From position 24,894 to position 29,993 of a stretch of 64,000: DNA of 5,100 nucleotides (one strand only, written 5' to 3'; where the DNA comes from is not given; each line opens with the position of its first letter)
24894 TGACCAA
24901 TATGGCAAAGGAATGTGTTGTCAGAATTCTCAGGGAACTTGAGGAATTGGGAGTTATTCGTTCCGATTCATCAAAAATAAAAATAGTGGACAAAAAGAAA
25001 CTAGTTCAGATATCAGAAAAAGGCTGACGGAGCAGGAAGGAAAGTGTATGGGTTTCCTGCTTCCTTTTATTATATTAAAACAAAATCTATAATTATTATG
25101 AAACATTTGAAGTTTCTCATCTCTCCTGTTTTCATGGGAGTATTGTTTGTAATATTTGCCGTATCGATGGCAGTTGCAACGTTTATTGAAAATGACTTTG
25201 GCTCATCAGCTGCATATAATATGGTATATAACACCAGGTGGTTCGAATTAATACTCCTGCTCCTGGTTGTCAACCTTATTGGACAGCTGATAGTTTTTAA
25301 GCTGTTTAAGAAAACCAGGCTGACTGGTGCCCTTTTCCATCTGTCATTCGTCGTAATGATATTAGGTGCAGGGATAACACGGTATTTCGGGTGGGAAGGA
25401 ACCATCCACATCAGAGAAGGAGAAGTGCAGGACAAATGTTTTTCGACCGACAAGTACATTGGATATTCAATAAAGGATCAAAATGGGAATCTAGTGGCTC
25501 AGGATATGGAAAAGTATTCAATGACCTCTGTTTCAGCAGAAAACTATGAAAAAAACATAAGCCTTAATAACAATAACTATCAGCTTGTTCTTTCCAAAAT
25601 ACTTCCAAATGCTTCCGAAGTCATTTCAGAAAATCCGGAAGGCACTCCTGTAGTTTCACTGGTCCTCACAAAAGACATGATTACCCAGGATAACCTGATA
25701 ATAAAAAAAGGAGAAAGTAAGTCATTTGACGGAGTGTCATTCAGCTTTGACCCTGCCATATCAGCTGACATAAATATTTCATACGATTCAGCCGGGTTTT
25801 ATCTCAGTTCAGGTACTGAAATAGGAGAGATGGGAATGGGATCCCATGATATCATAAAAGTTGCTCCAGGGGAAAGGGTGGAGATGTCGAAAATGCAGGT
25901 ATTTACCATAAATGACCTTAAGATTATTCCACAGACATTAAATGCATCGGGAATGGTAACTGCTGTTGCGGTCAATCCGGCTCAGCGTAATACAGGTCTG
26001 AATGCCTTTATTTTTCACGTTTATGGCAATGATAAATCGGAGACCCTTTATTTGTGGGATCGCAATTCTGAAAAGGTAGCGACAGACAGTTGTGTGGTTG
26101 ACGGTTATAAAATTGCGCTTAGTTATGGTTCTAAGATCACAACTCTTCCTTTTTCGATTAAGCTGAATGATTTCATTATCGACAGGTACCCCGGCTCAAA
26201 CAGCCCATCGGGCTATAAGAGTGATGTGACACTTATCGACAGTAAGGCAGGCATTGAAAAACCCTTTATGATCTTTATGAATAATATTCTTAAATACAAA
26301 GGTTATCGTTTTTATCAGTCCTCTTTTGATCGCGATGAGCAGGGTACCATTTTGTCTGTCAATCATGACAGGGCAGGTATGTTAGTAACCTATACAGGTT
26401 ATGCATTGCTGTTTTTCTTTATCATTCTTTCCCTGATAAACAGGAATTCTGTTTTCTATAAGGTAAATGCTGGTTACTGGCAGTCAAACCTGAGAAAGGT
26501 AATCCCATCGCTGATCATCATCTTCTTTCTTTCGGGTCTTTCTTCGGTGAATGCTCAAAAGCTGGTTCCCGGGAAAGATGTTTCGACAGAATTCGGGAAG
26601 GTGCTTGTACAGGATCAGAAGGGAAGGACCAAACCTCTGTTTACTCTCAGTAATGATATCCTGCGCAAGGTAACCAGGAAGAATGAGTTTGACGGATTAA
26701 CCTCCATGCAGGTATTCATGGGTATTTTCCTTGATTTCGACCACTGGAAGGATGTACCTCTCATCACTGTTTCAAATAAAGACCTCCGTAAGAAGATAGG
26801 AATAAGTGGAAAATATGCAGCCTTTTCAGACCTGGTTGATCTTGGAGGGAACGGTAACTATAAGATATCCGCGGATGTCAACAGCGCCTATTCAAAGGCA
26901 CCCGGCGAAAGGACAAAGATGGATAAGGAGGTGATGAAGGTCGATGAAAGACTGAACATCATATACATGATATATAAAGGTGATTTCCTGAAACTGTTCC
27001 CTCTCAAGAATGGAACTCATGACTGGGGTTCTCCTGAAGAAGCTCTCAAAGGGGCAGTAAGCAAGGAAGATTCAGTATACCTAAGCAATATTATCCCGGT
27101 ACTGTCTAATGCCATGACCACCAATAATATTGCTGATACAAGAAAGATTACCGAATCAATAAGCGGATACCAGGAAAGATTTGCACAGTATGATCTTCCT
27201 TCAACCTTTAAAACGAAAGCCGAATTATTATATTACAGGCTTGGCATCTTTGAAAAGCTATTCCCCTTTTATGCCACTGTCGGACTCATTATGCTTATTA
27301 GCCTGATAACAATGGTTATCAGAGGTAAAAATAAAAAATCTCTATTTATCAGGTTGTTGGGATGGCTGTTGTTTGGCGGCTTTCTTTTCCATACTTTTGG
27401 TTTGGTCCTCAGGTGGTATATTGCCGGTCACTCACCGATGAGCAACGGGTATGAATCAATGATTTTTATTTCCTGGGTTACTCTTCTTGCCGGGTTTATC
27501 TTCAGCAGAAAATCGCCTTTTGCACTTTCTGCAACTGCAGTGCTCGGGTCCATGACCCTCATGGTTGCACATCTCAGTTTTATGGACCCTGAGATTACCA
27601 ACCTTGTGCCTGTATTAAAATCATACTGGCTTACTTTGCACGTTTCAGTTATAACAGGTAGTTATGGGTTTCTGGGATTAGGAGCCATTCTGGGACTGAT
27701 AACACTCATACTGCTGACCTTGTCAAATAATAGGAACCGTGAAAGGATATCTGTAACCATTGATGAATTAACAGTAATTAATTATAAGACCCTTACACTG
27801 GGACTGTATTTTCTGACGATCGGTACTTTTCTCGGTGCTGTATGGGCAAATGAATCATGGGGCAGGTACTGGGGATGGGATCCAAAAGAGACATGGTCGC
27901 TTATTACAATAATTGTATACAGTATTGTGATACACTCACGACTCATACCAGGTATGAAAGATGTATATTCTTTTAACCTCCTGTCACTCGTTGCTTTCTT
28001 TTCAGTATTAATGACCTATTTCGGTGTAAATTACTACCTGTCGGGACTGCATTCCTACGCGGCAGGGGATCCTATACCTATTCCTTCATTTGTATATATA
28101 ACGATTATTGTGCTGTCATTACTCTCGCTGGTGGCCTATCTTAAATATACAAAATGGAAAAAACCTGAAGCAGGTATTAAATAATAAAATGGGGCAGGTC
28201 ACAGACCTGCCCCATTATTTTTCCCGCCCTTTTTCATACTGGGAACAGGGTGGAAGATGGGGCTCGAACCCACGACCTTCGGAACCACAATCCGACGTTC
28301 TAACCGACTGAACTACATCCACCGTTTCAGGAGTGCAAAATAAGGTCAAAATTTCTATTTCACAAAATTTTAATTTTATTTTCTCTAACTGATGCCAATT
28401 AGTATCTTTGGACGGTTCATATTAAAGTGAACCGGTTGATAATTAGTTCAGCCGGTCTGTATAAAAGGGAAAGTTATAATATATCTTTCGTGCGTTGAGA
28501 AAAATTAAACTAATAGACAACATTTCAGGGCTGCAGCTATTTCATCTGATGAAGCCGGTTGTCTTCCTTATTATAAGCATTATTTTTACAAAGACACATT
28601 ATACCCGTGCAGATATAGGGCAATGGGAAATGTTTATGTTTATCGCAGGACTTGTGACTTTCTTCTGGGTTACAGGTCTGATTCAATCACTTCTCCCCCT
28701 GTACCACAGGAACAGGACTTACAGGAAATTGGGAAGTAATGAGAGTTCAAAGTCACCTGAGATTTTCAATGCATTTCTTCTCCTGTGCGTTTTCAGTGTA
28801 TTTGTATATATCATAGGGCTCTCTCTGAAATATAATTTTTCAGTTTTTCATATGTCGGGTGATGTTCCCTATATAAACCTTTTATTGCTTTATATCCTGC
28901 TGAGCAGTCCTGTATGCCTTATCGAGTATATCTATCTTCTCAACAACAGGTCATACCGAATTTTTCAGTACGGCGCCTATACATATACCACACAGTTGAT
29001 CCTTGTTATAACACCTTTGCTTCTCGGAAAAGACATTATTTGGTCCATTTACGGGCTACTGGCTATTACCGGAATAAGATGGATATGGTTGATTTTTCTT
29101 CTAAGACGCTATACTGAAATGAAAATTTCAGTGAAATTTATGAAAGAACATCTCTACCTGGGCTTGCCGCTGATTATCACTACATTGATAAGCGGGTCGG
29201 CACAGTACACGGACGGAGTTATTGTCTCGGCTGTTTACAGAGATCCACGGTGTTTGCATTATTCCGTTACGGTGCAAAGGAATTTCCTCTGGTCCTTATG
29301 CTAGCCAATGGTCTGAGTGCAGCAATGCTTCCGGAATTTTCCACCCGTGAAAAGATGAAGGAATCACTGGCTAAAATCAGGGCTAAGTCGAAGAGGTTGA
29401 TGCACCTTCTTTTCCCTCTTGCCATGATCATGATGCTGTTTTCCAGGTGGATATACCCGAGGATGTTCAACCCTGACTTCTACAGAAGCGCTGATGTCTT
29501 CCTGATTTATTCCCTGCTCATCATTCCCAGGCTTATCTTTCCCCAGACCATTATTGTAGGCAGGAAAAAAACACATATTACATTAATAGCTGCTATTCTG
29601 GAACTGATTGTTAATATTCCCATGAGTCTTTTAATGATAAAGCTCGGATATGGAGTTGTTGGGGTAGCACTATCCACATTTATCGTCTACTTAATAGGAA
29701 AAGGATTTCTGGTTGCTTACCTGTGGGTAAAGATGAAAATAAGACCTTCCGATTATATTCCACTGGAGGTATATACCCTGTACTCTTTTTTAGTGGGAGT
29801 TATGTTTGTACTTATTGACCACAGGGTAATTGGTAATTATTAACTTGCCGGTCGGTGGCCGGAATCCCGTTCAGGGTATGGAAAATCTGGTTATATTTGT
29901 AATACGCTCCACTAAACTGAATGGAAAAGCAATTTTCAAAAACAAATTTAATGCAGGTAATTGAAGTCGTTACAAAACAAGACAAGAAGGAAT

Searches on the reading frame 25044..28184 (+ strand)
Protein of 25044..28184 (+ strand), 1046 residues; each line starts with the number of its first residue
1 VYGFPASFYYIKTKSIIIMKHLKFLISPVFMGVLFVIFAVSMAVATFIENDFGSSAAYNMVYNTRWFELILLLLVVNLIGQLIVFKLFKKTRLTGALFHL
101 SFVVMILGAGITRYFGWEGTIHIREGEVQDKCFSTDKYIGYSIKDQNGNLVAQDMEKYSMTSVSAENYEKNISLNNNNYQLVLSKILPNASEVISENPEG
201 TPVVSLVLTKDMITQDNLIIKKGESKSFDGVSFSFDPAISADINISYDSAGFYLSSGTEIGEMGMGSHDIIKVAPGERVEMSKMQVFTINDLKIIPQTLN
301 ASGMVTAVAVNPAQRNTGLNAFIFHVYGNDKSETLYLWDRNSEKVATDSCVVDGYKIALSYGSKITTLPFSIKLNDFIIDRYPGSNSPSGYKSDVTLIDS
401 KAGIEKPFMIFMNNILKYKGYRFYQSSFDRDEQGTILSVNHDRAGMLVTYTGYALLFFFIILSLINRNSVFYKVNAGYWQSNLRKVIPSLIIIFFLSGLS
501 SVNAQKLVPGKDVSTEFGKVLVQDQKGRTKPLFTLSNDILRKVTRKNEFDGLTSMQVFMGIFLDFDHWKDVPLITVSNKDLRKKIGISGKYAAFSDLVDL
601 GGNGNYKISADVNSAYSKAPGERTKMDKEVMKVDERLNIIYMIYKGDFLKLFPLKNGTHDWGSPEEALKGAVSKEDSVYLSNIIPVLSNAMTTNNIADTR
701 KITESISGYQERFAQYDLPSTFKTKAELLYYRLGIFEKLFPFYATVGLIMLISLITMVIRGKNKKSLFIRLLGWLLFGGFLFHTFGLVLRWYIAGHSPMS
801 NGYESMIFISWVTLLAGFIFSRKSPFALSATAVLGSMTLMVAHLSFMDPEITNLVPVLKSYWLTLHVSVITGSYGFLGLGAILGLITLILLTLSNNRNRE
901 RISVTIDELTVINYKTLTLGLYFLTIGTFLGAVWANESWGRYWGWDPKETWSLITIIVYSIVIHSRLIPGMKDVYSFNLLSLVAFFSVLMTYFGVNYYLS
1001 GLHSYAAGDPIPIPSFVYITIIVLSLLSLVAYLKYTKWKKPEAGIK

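Call 7: search_protein_families(library=pfam, proteins=[window:25044-28184:+], max_evalue=0.001)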
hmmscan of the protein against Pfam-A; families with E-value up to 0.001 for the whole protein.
window:25044-28184:+ (1046 aa): 2 families
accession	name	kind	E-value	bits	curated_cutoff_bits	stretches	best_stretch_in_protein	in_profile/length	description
PF01578.25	Cytochrom_C_asm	-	6.1e-44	150.6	29.9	1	799-1003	1-212/212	Cytochrome C assembly protein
PF05140.19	ResB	-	1.2e-22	80.8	24.6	2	359-437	196-274/486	ResB-like family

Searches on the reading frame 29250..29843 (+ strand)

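Call 7: search_protein_families(library=pfam, proteins=[window:29250-29843:+], max_evalue=0.001)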
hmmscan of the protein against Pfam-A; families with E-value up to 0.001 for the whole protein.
window:29250-29843:+ (197 aa): 1 family
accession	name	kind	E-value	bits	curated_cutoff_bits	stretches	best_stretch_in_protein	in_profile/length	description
PF12794.12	MscS_TM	-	0.00022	20.7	28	0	104-159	36-91/339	Mechanosensitive ion channel inner membrane domain 1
